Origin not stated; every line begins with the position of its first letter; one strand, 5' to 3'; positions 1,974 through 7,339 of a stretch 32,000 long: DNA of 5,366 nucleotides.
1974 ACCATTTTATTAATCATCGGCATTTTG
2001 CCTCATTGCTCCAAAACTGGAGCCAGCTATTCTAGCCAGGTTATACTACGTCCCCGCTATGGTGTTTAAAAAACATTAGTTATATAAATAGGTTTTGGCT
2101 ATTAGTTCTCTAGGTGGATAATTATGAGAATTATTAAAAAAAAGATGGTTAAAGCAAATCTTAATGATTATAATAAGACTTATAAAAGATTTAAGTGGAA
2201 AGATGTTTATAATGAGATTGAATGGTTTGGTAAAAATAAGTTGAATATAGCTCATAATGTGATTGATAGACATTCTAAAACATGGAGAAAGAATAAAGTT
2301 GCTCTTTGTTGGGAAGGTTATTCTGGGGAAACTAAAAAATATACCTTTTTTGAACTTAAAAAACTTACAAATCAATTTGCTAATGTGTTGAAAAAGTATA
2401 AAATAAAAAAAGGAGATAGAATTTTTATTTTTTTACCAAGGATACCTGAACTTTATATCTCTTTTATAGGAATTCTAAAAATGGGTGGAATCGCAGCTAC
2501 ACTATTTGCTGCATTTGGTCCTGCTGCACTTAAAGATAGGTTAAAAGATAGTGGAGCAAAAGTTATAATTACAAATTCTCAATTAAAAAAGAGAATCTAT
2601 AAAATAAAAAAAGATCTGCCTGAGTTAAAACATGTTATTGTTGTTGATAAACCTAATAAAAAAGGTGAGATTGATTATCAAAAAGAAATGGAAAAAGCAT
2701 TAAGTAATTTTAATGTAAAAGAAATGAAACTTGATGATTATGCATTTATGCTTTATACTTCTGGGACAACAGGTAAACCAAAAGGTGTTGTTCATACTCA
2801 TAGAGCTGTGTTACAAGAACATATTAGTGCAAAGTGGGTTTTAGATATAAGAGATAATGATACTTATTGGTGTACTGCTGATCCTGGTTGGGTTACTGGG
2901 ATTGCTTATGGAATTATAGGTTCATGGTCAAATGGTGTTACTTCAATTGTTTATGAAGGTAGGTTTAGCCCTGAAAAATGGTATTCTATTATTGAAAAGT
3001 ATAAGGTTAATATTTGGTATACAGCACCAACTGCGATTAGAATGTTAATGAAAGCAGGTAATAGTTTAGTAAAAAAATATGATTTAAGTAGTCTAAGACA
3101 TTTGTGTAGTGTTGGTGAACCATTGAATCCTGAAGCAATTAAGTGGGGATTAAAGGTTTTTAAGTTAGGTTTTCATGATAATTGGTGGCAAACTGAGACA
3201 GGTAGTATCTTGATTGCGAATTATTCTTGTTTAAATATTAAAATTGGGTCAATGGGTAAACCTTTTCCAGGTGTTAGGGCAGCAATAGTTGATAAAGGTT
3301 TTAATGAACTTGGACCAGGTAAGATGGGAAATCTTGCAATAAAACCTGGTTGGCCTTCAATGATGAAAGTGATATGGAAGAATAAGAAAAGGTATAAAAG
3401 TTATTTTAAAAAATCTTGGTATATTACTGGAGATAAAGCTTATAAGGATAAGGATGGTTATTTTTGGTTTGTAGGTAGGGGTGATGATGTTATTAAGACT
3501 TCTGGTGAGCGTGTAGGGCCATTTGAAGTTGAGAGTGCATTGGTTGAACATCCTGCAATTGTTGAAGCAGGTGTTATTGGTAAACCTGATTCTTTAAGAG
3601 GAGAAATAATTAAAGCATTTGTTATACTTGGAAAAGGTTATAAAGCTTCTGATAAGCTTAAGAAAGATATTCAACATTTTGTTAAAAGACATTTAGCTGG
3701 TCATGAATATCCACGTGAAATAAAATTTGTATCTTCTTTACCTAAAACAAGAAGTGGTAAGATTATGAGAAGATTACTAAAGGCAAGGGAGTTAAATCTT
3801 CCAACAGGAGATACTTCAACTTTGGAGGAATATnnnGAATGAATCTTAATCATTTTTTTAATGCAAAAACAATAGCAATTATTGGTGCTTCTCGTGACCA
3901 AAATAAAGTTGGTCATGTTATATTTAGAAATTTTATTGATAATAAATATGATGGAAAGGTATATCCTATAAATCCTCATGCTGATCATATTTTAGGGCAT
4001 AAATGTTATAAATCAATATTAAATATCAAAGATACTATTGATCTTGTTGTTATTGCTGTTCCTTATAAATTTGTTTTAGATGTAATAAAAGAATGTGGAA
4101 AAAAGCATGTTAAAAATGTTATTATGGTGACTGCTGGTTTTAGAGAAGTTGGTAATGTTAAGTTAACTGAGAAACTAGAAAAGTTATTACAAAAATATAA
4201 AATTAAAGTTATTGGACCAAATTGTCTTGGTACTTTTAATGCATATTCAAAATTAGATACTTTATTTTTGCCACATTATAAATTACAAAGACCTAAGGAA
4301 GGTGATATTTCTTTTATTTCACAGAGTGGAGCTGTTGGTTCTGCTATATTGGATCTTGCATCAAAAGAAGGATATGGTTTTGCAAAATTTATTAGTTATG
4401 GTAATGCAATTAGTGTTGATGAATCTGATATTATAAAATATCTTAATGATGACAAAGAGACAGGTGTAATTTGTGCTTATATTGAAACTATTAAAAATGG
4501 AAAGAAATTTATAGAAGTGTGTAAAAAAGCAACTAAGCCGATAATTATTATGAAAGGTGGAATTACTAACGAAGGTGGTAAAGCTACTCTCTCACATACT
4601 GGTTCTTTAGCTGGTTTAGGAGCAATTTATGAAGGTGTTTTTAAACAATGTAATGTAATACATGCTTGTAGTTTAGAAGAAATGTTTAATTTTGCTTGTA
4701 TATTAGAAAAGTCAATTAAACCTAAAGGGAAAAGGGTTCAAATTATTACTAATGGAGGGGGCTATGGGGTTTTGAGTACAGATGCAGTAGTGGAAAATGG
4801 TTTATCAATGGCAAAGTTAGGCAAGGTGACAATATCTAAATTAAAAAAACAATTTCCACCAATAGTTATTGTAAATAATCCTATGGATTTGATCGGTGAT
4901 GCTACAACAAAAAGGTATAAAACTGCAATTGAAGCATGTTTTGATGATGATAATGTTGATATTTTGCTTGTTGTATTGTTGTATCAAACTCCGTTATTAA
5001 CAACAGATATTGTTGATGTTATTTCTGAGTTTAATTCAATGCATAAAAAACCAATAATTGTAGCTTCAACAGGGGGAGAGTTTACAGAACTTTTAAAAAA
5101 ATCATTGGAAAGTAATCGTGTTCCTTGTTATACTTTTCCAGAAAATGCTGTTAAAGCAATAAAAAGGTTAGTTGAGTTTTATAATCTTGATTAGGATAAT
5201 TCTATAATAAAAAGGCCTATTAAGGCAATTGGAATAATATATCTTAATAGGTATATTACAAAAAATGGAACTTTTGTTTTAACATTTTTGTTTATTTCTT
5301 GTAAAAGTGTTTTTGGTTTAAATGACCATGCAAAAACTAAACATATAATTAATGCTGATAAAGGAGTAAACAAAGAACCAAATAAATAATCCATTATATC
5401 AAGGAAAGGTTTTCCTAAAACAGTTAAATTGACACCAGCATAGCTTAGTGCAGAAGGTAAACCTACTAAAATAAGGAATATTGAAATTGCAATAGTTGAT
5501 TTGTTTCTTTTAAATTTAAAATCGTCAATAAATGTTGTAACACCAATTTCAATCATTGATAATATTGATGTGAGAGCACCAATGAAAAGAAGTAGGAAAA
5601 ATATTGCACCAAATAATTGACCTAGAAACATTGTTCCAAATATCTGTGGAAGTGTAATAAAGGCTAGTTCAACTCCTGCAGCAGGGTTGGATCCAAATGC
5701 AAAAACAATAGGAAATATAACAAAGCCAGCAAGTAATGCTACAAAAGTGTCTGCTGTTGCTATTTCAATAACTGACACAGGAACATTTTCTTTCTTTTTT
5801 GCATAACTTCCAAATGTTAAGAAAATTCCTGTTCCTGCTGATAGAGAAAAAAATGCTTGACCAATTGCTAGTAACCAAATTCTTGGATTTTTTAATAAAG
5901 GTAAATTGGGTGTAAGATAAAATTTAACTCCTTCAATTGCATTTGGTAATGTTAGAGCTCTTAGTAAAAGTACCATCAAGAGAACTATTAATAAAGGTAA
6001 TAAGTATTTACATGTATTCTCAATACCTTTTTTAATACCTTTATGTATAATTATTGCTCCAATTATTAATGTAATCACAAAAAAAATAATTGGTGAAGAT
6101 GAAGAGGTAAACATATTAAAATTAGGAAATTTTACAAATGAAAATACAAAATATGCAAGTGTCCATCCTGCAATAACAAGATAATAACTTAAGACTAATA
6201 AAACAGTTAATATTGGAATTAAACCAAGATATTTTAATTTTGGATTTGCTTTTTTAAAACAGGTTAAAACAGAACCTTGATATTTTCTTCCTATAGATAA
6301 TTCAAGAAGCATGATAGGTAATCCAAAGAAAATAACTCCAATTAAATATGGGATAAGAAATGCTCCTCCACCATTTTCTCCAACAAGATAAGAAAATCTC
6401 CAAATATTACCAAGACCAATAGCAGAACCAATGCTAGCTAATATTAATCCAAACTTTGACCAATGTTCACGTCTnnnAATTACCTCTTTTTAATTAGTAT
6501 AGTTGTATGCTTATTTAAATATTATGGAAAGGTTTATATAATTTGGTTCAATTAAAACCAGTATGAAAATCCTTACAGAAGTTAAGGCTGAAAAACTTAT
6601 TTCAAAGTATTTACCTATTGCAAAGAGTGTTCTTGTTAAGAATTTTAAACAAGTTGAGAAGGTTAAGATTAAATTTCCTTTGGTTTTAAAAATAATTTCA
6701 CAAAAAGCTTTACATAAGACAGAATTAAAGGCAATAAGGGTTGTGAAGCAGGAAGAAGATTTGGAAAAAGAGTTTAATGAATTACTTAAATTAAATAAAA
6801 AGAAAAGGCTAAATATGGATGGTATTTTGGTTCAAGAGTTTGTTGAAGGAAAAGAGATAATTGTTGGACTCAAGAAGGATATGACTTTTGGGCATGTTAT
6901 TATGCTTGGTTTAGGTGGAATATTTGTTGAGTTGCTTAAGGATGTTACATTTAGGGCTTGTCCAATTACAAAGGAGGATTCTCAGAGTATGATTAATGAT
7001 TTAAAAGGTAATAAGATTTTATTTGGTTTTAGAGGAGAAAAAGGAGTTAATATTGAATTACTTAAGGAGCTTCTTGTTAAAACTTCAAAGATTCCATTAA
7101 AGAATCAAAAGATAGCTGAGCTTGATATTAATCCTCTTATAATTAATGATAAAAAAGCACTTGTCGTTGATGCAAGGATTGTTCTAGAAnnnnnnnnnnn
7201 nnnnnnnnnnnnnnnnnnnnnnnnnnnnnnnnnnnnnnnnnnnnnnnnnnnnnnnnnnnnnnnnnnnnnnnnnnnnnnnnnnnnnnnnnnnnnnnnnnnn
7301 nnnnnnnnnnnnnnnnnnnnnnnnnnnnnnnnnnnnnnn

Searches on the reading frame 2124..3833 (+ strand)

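Call 45: search_protein_families(library=pfam, proteins=[window:2124-3833:+], max_evalue=0.00001)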
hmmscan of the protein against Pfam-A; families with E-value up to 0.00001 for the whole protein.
window:2124-3833:+ (570 aa): 2 families
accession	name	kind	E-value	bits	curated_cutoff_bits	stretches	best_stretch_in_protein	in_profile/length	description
PF00501.34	AMP-binding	-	1.1e-82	278.3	29.9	1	52-415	6-381/384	AMP-binding enzyme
PF13193.12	AMP-binding_C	-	1.3e-24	87.3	24.5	1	468-546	1-76/76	AMP-binding enzyme C-terminal domain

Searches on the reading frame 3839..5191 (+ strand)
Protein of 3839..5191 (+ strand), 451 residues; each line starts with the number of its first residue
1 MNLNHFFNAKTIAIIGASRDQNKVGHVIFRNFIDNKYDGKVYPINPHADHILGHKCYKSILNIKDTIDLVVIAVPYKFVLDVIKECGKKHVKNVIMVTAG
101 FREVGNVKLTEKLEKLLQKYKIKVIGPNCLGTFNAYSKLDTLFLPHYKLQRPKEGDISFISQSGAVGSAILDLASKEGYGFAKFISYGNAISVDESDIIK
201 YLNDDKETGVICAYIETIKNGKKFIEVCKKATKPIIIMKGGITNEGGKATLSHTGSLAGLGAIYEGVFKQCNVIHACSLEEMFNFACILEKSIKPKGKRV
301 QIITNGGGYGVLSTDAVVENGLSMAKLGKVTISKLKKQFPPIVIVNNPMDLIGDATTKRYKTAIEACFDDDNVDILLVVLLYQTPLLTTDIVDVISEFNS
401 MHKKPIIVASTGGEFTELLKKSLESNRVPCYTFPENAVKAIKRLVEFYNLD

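Call 45: search_protein_families(library=pfam, proteins=[window:3839-5191:+], max_evalue=0.00001)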
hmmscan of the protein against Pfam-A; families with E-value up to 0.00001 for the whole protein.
window:3839-5191:+ (451 aa): 4 families
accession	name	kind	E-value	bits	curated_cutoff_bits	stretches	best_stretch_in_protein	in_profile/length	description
PF13607.11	Succ_CoA_lig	-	5.8e-46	156.1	27.4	1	154-288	1-137/138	Succinyl-CoA ligase like flavodoxin domain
PF13380.12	CoA_binding_2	-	2.3e-25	89.7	22.8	1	10-132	1-113/116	CoA binding domain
PF02629.25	CoA_binding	-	3.3e-14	53.8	22.3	1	9-100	3-97/97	CoA binding domain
PF19045.5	Ligase_CoA_2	-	1.5e-10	41.8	23.7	1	300-434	1-140/162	Ligase-CoA domain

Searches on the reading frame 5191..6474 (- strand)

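Call 45: search_protein_families(library=pfam, proteins=[window:5191-6474:-], max_evalue=0.00001)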
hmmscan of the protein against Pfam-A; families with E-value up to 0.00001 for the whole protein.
window:5191-6474:- (427 aa): 1 family
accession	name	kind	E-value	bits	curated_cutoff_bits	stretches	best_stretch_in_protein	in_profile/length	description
PF00209.24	SNF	-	8.7e-75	252.8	27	2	133-425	181-480/524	Sodium:neurotransmitter symporter family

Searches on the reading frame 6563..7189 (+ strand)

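Call 63: search_protein_families(library=pfam, proteins=[window:6563-7189:+], max_evalue=0.0001)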
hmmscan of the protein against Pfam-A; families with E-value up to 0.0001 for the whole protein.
window:6563-7189:+ (209 aa): 1 family
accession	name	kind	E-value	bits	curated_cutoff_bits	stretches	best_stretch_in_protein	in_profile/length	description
PF13549.11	ATP-grasp_5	-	5.4e-53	180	27.6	1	2-208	8-221/221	ATP-grasp domain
